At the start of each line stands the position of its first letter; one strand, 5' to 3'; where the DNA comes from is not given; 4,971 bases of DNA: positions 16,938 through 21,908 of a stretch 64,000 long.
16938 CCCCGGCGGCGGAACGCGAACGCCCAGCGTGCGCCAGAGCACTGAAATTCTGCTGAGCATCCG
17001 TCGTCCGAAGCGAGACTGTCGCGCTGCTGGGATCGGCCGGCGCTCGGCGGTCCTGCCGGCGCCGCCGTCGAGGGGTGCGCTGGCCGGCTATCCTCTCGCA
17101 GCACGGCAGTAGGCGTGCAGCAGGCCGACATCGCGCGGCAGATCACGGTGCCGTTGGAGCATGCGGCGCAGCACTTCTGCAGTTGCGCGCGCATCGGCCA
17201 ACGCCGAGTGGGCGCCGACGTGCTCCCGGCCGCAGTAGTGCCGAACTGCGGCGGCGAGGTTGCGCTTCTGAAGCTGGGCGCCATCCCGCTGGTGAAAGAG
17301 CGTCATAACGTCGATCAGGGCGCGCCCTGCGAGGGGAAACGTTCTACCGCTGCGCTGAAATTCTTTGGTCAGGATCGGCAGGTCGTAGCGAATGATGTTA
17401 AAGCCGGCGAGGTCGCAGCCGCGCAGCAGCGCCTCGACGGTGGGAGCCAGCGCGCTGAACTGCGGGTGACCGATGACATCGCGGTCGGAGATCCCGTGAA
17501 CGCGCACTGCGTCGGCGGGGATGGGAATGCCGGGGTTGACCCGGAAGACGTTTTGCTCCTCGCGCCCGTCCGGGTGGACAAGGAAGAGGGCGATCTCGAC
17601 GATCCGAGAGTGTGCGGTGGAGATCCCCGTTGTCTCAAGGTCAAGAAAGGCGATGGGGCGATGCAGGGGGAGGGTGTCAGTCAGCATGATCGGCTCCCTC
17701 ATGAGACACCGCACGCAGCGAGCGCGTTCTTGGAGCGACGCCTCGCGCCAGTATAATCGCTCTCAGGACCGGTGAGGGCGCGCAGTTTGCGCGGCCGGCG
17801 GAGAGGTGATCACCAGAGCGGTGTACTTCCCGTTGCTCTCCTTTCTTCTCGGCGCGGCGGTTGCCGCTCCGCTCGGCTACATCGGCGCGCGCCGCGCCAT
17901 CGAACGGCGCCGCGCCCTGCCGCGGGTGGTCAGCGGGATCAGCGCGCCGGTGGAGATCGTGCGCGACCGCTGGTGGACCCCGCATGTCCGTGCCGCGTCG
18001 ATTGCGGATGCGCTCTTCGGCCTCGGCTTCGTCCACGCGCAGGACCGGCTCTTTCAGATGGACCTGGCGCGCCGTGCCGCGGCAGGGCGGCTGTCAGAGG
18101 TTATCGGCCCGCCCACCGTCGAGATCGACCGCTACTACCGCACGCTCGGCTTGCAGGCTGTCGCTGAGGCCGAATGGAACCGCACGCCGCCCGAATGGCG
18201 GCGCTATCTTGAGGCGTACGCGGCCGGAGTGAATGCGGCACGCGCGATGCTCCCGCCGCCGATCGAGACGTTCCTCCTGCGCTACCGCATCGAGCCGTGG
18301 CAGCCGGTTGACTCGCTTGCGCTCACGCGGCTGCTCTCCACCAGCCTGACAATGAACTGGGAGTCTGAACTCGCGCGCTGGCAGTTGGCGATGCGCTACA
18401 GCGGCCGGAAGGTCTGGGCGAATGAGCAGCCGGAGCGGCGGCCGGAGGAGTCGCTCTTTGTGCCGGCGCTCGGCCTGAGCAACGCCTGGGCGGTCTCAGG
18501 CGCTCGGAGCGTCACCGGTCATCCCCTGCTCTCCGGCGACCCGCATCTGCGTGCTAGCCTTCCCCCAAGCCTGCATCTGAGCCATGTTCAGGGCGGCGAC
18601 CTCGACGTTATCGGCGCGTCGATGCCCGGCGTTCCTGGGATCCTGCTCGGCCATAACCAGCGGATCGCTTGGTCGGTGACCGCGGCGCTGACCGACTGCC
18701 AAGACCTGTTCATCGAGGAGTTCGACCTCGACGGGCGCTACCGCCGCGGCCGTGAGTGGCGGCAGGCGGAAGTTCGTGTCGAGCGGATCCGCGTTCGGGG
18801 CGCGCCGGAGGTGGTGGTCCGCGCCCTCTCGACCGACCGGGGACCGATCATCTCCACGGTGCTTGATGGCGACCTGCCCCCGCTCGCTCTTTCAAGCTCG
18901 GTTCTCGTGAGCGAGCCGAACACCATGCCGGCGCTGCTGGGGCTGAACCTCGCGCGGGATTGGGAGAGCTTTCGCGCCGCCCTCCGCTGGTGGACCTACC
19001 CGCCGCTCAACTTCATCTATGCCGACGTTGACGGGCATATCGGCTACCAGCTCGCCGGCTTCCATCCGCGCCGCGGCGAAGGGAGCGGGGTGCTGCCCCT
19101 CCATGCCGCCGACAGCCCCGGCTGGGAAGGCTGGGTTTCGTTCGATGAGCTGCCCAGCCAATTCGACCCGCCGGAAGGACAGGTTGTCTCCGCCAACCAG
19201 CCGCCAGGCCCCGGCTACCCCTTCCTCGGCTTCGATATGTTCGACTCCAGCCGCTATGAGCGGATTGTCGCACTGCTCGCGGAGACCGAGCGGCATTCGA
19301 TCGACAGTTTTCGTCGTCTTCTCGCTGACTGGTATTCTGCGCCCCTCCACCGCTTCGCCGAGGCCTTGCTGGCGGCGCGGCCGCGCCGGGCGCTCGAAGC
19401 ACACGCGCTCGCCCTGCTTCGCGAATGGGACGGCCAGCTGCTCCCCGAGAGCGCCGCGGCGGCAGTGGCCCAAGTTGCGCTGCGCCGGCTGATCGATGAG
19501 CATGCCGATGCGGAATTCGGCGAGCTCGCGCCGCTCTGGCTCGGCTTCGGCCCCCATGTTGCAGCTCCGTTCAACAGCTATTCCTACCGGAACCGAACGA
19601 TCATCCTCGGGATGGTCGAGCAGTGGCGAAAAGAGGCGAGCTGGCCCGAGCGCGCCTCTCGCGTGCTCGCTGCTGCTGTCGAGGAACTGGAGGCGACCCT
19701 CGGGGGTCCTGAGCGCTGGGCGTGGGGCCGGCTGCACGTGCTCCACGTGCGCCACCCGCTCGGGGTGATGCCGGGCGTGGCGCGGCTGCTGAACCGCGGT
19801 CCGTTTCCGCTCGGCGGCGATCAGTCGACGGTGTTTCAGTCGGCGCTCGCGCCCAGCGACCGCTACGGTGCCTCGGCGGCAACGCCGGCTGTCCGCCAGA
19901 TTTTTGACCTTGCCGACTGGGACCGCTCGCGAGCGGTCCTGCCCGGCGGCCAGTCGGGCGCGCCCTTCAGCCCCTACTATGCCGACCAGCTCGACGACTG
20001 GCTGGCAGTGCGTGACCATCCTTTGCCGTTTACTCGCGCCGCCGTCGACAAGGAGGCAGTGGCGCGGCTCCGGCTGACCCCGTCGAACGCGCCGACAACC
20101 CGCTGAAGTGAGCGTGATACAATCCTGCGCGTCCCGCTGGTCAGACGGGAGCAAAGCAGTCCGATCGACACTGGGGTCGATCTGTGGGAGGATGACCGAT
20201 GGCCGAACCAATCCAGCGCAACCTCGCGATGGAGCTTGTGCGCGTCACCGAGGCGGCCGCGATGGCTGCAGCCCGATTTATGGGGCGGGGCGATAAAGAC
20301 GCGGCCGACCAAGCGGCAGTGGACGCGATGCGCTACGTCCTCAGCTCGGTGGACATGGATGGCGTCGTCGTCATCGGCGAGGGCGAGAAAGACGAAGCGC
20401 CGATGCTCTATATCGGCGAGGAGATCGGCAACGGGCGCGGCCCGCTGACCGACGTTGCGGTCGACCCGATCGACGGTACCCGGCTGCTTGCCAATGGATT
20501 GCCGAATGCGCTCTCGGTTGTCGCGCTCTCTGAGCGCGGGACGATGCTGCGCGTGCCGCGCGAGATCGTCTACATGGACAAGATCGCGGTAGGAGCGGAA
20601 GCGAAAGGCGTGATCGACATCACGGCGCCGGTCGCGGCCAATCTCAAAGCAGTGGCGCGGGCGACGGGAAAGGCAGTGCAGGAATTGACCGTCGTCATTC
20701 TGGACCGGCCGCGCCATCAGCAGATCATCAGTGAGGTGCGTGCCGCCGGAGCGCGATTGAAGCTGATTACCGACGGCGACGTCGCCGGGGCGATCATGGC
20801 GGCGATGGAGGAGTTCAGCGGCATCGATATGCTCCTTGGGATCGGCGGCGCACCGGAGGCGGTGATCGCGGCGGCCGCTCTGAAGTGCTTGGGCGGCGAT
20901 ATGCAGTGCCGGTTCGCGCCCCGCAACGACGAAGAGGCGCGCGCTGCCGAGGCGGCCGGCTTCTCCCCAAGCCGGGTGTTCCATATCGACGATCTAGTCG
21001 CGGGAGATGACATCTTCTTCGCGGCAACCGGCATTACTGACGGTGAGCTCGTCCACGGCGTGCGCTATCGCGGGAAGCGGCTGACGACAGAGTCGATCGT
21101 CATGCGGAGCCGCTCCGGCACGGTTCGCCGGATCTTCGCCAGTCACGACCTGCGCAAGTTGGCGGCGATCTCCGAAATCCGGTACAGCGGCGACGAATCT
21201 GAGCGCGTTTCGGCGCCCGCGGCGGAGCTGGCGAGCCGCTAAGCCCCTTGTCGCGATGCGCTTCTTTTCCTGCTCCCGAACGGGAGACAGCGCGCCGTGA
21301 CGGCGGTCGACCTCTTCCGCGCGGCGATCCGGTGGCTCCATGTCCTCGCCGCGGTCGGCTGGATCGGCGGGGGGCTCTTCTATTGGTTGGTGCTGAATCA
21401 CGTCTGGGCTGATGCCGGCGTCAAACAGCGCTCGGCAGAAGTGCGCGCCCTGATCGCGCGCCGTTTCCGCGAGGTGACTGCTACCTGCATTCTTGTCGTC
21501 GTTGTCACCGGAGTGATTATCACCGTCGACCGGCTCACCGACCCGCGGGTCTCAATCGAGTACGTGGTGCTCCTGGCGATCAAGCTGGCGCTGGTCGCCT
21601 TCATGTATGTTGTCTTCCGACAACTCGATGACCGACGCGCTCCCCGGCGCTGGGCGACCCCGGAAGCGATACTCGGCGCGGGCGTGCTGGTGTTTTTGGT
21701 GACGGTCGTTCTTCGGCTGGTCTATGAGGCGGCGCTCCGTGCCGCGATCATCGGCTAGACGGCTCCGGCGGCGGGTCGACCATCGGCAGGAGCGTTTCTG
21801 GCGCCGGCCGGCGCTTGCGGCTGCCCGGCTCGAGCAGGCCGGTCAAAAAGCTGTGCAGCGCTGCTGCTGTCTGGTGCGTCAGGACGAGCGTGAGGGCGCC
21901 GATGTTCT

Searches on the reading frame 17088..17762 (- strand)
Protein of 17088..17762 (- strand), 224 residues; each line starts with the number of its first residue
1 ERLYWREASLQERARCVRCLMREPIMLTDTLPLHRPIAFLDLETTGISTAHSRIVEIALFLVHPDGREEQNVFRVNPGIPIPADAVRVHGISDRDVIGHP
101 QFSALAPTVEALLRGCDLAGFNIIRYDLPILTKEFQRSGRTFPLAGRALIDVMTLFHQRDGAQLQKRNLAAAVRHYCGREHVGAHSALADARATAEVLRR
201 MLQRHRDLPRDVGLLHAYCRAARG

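Call 12: search_protein_families(library=pfam, proteins=[window:17088-17762:-], max_evalue=0.001)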
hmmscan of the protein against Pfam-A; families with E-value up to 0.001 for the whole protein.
window:17088-17762:- (224 aa): 2 families
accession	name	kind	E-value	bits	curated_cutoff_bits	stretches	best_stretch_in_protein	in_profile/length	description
PF00929.31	RNase_T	-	3.6e-19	70.3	24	1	39-198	2-164/164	Exonuclease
PF16473.11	Rv2179c-like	-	0.00067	19.8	27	0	122-199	105-174/177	3'-5' exoribonuclease Rv2179c-like domain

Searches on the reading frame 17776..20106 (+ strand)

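Call 12: search_protein_families(library=pfam, proteins=[window:17776-20106:+], max_evalue=0.001)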
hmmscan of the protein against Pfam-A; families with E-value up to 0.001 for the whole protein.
window:17776-20106:+ (776 aa): 1 family
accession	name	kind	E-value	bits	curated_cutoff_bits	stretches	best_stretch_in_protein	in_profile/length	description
PF01804.23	Penicil_amidase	-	4.2e-192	641.2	21.3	1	58-758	1-674/675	Penicillin amidase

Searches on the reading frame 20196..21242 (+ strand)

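Call 11: search_protein_families(library=pfam, proteins=[window:20196-21242:+], max_evalue=0.001)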
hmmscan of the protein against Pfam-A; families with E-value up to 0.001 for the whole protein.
window:20196-21242:+ (348 aa): 1 family
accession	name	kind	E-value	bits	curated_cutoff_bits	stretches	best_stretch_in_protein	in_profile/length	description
PF03320.18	FBPase_glpX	-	2.4e-140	467.2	27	1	8-317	1-307/307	Bacterial fructose-1,6-bisphosphatase, glpX-encoded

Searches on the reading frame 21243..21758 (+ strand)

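Call 67: search_protein_families(library=pfam, proteins=[window:21243-21758:+], max_evalue=0.001)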
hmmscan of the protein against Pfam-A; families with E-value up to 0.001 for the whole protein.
window:21243-21758:+ (171 aa): 3 families
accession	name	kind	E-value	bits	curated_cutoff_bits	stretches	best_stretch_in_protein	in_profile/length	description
PF05425.18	CopD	-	3.4e-05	24.6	32.1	1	71-150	3-100/105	Copper resistance protein D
PF06181.16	Urate_ox_N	-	0.00059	19.8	26.9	1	22-55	4-36/295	Urate oxidase N-terminal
PF03653.18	UPF0093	-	0.00092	20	34.2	0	29-125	8-101/146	Uncharacterised protein family (UPF0093)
